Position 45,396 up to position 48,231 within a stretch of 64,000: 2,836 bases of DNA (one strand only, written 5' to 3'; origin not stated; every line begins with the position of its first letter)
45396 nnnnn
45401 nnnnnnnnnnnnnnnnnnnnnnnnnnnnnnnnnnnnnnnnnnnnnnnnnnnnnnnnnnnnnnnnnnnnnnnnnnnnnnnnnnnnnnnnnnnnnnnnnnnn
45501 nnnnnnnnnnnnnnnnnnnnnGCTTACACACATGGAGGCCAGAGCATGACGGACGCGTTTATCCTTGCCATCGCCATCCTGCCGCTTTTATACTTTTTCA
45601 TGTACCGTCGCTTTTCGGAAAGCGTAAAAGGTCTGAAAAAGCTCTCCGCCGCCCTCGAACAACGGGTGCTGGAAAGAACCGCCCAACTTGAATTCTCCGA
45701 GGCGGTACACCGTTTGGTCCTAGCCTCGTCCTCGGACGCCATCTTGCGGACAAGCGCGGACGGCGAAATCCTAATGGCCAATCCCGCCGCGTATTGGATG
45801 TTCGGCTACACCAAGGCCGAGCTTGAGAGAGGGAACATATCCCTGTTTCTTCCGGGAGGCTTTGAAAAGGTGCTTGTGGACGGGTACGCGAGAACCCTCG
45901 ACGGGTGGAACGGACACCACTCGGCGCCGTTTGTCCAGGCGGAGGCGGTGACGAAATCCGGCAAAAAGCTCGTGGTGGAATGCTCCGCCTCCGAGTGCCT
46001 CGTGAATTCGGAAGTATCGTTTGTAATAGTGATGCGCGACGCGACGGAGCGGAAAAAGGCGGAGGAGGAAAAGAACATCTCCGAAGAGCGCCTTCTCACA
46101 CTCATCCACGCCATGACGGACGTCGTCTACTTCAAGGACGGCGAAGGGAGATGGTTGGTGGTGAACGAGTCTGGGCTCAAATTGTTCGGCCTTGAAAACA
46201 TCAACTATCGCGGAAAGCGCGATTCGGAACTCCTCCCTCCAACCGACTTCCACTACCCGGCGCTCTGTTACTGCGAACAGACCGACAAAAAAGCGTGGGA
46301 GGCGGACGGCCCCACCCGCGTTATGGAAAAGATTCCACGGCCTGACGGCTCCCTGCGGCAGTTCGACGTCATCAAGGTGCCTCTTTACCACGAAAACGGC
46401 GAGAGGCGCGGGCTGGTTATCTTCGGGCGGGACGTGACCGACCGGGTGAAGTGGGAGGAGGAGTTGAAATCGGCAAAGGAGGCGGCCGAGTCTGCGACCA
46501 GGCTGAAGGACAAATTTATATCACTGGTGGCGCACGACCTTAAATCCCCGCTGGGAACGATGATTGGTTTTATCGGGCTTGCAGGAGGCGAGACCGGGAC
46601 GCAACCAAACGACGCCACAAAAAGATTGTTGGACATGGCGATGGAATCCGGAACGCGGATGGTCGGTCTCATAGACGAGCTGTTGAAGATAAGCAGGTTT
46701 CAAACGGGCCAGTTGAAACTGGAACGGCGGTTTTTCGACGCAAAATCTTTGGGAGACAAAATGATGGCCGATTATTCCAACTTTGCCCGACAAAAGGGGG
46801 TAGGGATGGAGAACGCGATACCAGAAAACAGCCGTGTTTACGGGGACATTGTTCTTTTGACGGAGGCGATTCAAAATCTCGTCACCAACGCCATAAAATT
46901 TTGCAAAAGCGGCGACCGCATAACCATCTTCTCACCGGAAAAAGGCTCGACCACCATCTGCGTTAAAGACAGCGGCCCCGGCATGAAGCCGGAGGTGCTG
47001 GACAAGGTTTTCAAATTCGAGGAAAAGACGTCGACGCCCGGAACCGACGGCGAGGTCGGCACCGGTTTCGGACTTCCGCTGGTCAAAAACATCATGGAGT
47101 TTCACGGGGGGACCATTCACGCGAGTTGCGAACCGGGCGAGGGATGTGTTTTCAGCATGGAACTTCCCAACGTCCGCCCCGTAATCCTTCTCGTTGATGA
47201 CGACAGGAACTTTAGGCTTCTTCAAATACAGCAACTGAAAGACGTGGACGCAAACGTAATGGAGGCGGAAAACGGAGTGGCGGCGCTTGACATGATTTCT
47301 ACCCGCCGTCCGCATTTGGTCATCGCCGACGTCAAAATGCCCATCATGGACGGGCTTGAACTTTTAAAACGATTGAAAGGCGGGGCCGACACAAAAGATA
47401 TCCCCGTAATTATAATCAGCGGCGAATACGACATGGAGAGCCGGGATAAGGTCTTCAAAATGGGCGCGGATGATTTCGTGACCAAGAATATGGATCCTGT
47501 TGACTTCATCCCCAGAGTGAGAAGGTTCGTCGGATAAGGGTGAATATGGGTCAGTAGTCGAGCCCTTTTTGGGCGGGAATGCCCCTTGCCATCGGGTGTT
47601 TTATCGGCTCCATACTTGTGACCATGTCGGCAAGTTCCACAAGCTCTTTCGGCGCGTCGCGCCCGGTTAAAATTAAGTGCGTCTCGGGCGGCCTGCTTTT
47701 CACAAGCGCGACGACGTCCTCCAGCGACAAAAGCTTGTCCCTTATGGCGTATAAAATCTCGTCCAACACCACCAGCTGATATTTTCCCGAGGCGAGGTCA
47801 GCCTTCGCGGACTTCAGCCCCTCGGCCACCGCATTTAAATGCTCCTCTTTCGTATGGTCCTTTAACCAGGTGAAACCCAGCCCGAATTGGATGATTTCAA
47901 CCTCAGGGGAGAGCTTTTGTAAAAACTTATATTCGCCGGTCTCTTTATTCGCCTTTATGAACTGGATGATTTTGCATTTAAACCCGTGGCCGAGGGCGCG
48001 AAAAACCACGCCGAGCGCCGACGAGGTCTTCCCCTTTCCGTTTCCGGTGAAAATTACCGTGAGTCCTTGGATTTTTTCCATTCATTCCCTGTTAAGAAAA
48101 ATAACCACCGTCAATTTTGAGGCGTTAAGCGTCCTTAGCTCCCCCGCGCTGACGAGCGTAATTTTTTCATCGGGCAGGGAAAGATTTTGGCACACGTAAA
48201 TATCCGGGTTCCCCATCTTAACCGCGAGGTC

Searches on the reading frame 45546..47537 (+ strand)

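Call 12: search_protein_families(library=pfam, proteins=[window:45546-47537:+])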
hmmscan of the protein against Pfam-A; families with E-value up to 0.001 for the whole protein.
window:45546-47537:+ (663 aa): 9 families
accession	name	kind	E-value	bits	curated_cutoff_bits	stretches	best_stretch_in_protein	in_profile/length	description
PF00072.30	Response_reg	-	4.3e-24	85.3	30.2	1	547-658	1-110/111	Response regulator receiver domain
PF02518.31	HATPase_c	-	4.4e-22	79.1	26.4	1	433-542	1-109/111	Histidine kinase-, DNA gyrase B-, and HSP90-like ATPase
PF08448.16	PAS_4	-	2.1e-20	73.4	23.1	1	189-301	3-109/110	PAS fold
PF13426.13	PAS_9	-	6.5e-15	55.7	27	2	64-168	2-103/103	PAS domain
PF00989.32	PAS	-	1.9e-14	54.1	22.6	1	182-297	2-113/113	PAS fold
PF00512.31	HisKA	-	2.3e-10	40.8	26.9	1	321-388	2-66/66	His Kinase A (phospho-acceptor) domain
PF13188.13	PAS_8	-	2e-07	31.1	21.8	1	56-93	4-38/65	PAS domain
PF13581.12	HATPase_c_2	-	5.4e-07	30.1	27.4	1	436-518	33-110/127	Histidine kinase-like ATPase domain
PF13589.12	HATPase_c_3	-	0.00041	20.8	25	1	439-505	4-74/137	Histidine kinase-, DNA gyrase B-, and HSP90-like ATPase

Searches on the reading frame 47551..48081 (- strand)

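Call 12: search_protein_families(library=pfam, proteins=[window:47551-48081:-])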
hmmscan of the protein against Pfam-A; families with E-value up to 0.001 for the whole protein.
window:47551-48081:- (176 aa): 1 family
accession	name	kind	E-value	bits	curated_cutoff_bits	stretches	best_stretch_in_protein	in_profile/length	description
PF02572.21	CobA_CobO_BtuR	-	3.5e-61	206.8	25.7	1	5-176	2-172/172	ATP:corrinoid adenosyltransferase BtuR/CobO/CobP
